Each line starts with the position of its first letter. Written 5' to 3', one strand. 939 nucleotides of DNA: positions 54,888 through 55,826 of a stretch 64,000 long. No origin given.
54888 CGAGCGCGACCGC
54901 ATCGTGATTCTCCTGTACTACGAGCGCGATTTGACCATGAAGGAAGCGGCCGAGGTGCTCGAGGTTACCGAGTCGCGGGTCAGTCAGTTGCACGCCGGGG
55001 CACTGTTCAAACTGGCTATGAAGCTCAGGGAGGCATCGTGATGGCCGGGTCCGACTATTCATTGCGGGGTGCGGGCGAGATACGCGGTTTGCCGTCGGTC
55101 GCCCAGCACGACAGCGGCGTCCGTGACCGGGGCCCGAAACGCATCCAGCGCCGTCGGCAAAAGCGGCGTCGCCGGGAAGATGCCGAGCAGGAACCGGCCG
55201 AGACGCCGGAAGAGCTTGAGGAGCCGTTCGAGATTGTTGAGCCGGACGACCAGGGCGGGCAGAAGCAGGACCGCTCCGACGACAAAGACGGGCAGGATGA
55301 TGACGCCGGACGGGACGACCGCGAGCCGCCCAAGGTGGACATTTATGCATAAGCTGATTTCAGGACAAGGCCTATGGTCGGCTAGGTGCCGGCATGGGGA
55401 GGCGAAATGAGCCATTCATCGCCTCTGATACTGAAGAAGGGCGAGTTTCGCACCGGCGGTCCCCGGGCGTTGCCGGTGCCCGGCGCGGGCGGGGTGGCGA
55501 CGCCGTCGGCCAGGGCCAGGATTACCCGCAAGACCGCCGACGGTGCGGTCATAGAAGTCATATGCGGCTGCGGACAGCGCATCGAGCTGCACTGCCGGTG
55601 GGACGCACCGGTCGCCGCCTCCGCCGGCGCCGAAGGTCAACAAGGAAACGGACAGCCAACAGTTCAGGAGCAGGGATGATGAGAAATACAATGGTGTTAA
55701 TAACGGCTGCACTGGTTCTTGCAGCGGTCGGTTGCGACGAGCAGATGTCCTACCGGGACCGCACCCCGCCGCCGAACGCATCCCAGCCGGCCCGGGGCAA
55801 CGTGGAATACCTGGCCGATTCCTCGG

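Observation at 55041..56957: Four uncharacterised, translationally chained genes between fliA and flgM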

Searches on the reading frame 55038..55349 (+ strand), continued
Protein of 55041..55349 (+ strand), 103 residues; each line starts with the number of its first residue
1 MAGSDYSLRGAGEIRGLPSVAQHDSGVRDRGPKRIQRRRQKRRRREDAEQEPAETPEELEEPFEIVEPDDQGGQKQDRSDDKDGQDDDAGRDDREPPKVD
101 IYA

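Call 58: find_encoding_contigs(protein=P0227, flank=8000, max_places=3)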
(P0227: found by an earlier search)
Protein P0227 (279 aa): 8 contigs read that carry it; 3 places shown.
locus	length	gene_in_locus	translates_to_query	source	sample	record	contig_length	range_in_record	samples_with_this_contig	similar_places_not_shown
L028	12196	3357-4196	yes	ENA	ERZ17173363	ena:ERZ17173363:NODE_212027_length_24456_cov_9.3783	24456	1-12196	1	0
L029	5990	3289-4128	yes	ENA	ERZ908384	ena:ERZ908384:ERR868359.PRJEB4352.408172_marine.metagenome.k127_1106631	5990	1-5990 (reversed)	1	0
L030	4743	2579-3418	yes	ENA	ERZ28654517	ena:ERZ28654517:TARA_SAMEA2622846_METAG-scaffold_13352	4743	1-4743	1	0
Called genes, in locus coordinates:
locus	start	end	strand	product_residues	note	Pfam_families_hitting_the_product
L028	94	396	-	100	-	PF01757:Acyl_transf_3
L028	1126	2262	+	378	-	-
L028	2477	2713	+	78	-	-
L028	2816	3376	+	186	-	-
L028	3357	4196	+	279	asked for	-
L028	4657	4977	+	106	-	-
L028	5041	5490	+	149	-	PF00460:Flg_bb_rod (weak), PF06429:Flg_bbr_C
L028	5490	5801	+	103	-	PF02049:FliE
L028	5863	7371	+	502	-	PF01514:YscJ_FliF, PF08345:YscJ_FliF_C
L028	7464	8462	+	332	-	PF03448:MgtE_N (faint), PF14842:FliG_N (faint), PF14841:FliG_M, PF01706:FliG_C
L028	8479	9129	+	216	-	PF02108:FliH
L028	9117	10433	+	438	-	PF00006:ATP-synt_ab, PF18269:T3SS_ATPase_C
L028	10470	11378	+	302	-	-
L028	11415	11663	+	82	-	-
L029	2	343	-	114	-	?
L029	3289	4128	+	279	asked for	-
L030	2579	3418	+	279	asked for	-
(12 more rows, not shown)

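Call 59: find_encoding_contigs(protein=P0208, flank=8000, max_places=3)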
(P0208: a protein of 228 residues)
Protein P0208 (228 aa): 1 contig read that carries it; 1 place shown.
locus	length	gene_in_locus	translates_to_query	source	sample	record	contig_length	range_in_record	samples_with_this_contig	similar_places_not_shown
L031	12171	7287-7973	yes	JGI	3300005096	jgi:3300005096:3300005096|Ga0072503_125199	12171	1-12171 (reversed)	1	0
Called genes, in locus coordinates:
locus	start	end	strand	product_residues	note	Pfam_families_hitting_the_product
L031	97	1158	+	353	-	PF01312:Bac_export_2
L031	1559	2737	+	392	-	PF00771:FHIPEP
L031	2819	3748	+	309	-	PF00771:FHIPEP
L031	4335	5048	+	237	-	PF04542:Sigma70_r2, PF08281:Sigma70_r4_2, PF04545:Sigma70_r4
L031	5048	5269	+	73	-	-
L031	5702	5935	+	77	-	-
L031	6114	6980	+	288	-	PF27605:ODF2_C (weak)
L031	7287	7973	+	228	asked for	-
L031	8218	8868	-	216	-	-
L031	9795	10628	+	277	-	-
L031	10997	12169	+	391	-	?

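Call 71: search_solved_structures(query=A4, max_evalue=10)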
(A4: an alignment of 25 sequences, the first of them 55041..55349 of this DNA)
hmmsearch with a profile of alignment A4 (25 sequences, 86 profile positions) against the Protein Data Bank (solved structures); distinct sequences matched with E-value up to 10: 2.
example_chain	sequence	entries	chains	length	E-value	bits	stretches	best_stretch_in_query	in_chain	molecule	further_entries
9f79_C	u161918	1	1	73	0.8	14.1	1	39-83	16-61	Eukaryotic translation initiation factor 2 subunit beta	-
1y14_A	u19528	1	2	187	4.2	11.8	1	34-85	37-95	DNA-directed RNA polymerase II 32 kDa polypeptide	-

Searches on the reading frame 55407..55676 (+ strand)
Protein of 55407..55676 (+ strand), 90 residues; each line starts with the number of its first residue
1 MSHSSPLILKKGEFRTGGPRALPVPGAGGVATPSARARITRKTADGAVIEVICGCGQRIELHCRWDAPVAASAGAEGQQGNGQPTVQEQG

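Call 3: search_protein_families(library=pfam, proteins=[window:55407-55676:+], max_evalue=1)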
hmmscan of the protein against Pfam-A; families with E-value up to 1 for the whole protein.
window:55407-55676:+ (90 aa): 0 families

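Call 4: search_protein_families(library=ncbifam, proteins=[window:55407-55676:+], max_evalue=1)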
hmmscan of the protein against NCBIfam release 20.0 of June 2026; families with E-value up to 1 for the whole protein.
window:55407-55676:+ (90 aa): 0 families

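Call 31: find_homologous_proteins(query=window:55407-55676:+, max_evalue=0.01)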
Query window:55407-55676:+ (90 aa): 4 proteins with E <= 0.01 among 21 candidates.
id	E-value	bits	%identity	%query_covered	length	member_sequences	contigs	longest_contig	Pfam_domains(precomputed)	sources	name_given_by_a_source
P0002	1.5e-49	184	99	96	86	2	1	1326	-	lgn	-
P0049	2.6e-30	122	74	91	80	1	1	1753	-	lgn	-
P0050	6.0e-27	111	77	73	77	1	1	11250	-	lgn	-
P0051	1.2e-24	104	67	91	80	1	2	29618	-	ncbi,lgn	ncbi:MAG: hypothetical protein ACLFVW_01200 [Phycisphaerae bacterium]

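Call 33: search_protein_families(library=pfam, alignment_id=A2, max_evalue=1)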
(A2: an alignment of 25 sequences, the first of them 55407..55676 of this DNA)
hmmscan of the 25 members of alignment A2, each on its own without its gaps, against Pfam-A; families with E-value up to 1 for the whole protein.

A. member 1, window:55407-55676:+ (90 aa): 0 families

B. families by the number of members that match (of 25 scanned): 7 families
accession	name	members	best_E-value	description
PF10164.14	BRI3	1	0.047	Brain protein I3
PF00766.25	ETF_alpha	1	0.096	Electron transfer flavoprotein FAD-binding domain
PF17233.7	DUF5308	1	0.1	Family of unknown function (DUF5308)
PF16712.10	SCAB_CC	1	0.11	Coiled-coil regions of plant-specific actin-binding protein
PF16451.12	bCoV_S1_N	1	0.22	Betacoronavirus-like spike glycoprotein S1, N-terminal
PF14283.11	CD1107-like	1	0.28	Mobile element protein CD1107-like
PF09065.15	Haemadin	1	0.93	Haemadin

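Call 34: find_homologous_proteins(query=A2, max_evalue=0.01)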
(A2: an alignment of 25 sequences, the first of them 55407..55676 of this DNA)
Query A2 (25 sequences) (90 aa, profile of the alignment): 33 proteins with E <= 0.01 among 2331 candidates.
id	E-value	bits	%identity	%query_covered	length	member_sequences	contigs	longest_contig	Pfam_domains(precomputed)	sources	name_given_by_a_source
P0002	5.3e-20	89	99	96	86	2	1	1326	-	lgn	-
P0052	6.7e-20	89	34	78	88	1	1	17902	-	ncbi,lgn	ncbi:MAG: hypothetical protein ACOC8F_00795 [Planctomycetota bacterium]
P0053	1.1e-19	88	36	90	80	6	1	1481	-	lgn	-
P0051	1.2e-19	88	67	91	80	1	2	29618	-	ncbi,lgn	ncbi:MAG: hypothetical protein ACLFVW_01200 [Phycisphaerae bacterium]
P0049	3.6e-19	87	74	91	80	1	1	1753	-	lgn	-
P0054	2.1e-18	84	30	79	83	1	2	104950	-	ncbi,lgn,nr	ncbi:MAG: hypothetical protein KGY99_05005 [Phycisphaerae bacterium]|nr:hypothetical protein [Phycis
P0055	4.6e-18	83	33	72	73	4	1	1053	-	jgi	jgi:hypothetical protein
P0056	1.8e-17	81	36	87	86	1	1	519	-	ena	-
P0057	1.9e-17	81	31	70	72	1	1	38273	-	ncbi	-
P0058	2.3e-17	81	28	73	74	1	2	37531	-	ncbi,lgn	-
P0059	3.1e-17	80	34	64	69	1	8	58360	-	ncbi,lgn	-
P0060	3.6e-17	80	41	68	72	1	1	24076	-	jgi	jgi:hypothetical protein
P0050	2.4e-16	78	77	73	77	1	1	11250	-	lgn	-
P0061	5.7e-16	76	33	70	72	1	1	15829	-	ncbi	-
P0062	6.6e-16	76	34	64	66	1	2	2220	-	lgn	-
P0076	3.0e-12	64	29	72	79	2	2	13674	-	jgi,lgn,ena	-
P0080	2.9e-5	42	33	72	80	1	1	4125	-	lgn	-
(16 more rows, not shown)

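Call 44: predict_structure(alignment_id=A3)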
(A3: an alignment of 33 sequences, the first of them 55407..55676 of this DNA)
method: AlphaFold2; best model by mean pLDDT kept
length: 90 residues; sequences in the alignment: 33
mean_pLDDT: 73.6   pTM: 0.40
mean pLDDT of the five models: 73.6, 72.2, 72.1, 69.6, 67.3
residues with pLDDT >= 90: 26; 70-90: 11; 50-70: 52; < 50: 1
segments of 3 or more residues with pLDDT < 50: none
pLDDT, mean of each block of 10 residues (from residue 1): 64 63 56 83 96 92 81 58 69
secondary structure, 60 per line:
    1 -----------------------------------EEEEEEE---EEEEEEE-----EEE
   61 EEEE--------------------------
elements in order: E36-42 E46-52 E58-64

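Call 52: fold_search(model_id=the predicted structure, library=pdb)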
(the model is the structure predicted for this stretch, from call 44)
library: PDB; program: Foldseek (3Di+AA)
matches with E <= 10: 470; with E <= 0.001: 0
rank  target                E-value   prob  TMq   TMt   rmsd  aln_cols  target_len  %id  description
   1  6fw7_A                9.8e-01  0.63  0.26  0.06   2.6        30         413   23  Crystal structure of L-tryptophan oxidase VioA from Chromobacterium violaceum in complex with 4-Fluoro-L-Tryptophan (released 2019-02-13)
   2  9uwh_k                1.1e+00  0.30  0.20  0.19   2.9        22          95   23  human mitoribosome trapped by retapamulin (released 2025-10-29)
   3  6g2p_A                1.3e+00  0.60  0.26  0.06   2.6        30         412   23  Crystal structure of L-tryptophan oxidase VioA from Chromobacterium violaceum in complex with L-tryptophan (released 2018-05-16)
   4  5zbc_B                1.3e+00  0.57  0.26  0.06   2.7        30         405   23  Crystal structure of Se-Met tryptophan oxidase (C395A mutant) from Chromobacterium violaceum (released 2018-12-19)
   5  5g3s_B                1.3e+00  0.51  0.24  0.06   2.7        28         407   21  The structure of the L-tryptophan oxidase VioA from Chromobacterium violaceum - Samarium derivative (released 2016-08-03)
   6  2wwe                  1.4e+00  0.75  0.27  0.23   2.7        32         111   19  Crystal structure of the phox homology domain of human phosphoinositide-3-kinase-C2-gamma (released 2009-11-03)
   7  5zbd_A                1.4e+00  0.57  0.26  0.06   2.7        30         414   23  Crystal structure of tryptophan oxidase (C395A mutant) from Chromobacterium violaceum (released 2018-12-19)
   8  6hlq_I                1.4e+00  0.54  0.28  0.23   2.4        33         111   18  Yeast RNA polymerase I* elongation complex bound to nucleotide analog GMPCPP (released 2019-04-03)
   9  5zbd_B                1.4e+00  0.54  0.26  0.06   2.7        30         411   23  Crystal structure of tryptophan oxidase (C395A mutant) from Chromobacterium violaceum (released 2018-12-19)
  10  4poi_A                1.5e+00  0.63  0.29  0.23   2.4        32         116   22  Crystal structure of a putative periplasmic protein (BACCAC_02096) from Bacteroides caccae ATCC 43185 at 2.30 A resolu (released 2014-03-12)
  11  8c91_C                1.6e+00  0.30  0.25  0.15  10.6        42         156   19  Cryo-EM captures early ribosome assembly in action (released 2023-04-05)
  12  8oin_Bb               1.6e+00  0.20  0.20  0.18   2.9        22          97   23  55S mammalian mitochondrial ribosome with mtRF1 and P-site tRNA (released 2023-06-14)
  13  8wwc_C                1.8e+00  0.16  0.22  0.18   3.9        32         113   16  De novo design binder of HRAS -120-4 (released 2024-10-09)
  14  5g3s_A                1.9e+00  0.47  0.26  0.06   2.7        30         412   23  The structure of the L-tryptophan oxidase VioA from Chromobacterium violaceum - Samarium derivative (released 2016-08-03)
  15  6vug_A                1.9e+00  0.44  0.31  0.06   2.4        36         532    6  Diabody bound to a Reverse Transcriptase Aptamer Complex (released 2021-02-17)
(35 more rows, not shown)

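Call 57: search_protein_families(library=pfam, proteins=[P0208, P0210, P0211, P0213, P0214, P0216, P0219, P0222, P0225, P0226], max_evalue=0.1)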
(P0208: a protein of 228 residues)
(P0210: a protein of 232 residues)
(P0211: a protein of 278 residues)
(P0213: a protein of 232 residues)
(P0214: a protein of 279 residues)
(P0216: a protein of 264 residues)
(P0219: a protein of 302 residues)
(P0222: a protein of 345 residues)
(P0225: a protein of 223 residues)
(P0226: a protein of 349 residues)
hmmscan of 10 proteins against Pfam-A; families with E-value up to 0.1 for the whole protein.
P0208 (228 aa): 1 family
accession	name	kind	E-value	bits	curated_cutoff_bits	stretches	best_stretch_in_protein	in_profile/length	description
PF02411.20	MerT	-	0.082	13.4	32.9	0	122-151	36-65/116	MerT mercuric transport protein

P0210 (232 aa): 1 family
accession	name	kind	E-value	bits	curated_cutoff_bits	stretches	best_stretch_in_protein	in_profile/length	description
PF13036.11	LpoB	-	0.012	16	22.3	1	71-153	56-142/147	Peptidoglycan-synthase activator LpoB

P0211 (278 aa): 0 families

P0213 (232 aa): 2 families
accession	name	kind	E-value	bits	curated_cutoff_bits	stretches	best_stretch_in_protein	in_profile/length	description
PF04390.17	LptE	-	0.064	14.4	23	0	57-130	10-51/118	Lipopolysaccharide-assembly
PF11684.13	DUF3280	-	0.097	13.4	30.1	0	64-132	27-92/138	Protein of unknown function (DUF2380)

P0214 (279 aa): 0 families

P0216 (264 aa): 2 families
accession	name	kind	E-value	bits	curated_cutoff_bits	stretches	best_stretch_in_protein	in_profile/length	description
PF04052.18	TolB_N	-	0.011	16.3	22.4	1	44-94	13-63/106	TolB amino-terminal domain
PF07244.20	POTRA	-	0.043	15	21.3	0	98-125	28-58/79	Surface antigen variable number repeat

P0219 (302 aa): 2 families
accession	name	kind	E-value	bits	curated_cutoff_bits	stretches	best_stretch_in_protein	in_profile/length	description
PF04390.17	LptE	-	0.03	15.4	23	1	45-114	2-61/118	Lipopolysaccharide-assembly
PF03783.19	CsgG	-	0.038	13.7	20.8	1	52-127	27-101/210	Curli production assembly/transport component CsgG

P0222 (345 aa): 0 families

P0225 (223 aa): 3 families
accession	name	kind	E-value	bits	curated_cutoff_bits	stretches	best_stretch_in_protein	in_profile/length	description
PF17680.6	FlgO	-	0.0013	19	22.6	1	107-156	78-123/130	FlgO protein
PF03783.19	CsgG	-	0.018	14.8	20.8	0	53-128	27-101/210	Curli production assembly/transport component CsgG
PF09839.14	DUF2066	-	0.062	13.1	23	1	42-128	96-187/232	Uncharacterized protein conserved in bacteria (DUF2066)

P0226 (349 aa): 0 families

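Call 72: search_solved_structures(query=A2, max_evalue=10)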
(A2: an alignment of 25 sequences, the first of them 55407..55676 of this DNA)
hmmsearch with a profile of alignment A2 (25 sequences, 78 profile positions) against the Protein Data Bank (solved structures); distinct sequences matched with E-value up to 10: 1.
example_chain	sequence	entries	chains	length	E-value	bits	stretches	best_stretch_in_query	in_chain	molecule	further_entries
1jeo_A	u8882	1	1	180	1.8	12.2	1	45-62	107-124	HYPOTHETICAL PROTEIN MJ1247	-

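Call 81: find_encoding_contigs(protein=P0080, flank=5000, max_places=2)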
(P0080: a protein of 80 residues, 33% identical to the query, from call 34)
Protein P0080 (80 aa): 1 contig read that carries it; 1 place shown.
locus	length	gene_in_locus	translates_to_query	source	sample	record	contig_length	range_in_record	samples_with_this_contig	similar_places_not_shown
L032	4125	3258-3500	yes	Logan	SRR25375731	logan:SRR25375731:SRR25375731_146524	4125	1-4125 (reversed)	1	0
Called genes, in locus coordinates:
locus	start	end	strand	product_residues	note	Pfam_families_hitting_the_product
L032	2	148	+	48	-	?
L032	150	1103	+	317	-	PF00448:SRP54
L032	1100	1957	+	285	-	PF00142:Fer4_NifH, PF01656:CbiA, PF02374:ArsA_ATPase (weak), PF06564:CBP_BcsQ, PF09140:MipZ (weak), PF10609:ParA, PF13614:AAA_31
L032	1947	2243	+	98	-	-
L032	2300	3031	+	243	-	PF04542:Sigma70_r2, PF04539:Sigma70_r3, PF08281:Sigma70_r4_2 (weak), PF04545:Sigma70_r4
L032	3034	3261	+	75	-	-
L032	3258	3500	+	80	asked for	-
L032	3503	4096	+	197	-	-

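Call 82: find_encoding_contigs(protein=P0076, flank=7000, max_places=2)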
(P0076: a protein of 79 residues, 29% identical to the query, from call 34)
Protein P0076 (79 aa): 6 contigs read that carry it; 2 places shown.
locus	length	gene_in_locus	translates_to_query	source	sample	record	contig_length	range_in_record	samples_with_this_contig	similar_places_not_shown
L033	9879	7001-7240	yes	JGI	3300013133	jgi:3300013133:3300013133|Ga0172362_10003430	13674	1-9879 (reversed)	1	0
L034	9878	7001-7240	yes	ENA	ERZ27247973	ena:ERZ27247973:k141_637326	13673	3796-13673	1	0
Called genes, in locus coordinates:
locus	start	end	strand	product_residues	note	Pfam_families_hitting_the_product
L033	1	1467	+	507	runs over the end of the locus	PF00072:Response_reg, PF00158:Sigma54_activat, PF14532:Sigma54_activ_2, PF07728:AAA_5 (weak), PF25601:AAA_lid_14, PF02954:HTH_8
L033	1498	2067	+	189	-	PF03748:FliL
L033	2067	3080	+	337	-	PF01052:FliMN_C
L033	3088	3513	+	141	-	PF01052:FliMN_C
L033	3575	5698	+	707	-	PF00771:FHIPEP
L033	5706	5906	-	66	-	-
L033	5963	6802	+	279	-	PF04542:Sigma70_r2, PF04539:Sigma70_r3, PF13384:HTH_23 (faint), PF08281:Sigma70_r4_2 (weak), PF04545:Sigma70_r4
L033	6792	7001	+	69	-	-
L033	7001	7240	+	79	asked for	-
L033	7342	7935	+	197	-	PF11932:DUF3450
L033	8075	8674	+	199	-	-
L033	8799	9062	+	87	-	-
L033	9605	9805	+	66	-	-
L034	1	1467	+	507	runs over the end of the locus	PF00072:Response_reg, PF00158:Sigma54_activat, PF14532:Sigma54_activ_2, PF07728:AAA_5 (weak), PF25601:AAA_lid_14, PF02954:HTH_8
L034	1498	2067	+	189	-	PF03748:FliL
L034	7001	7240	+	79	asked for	-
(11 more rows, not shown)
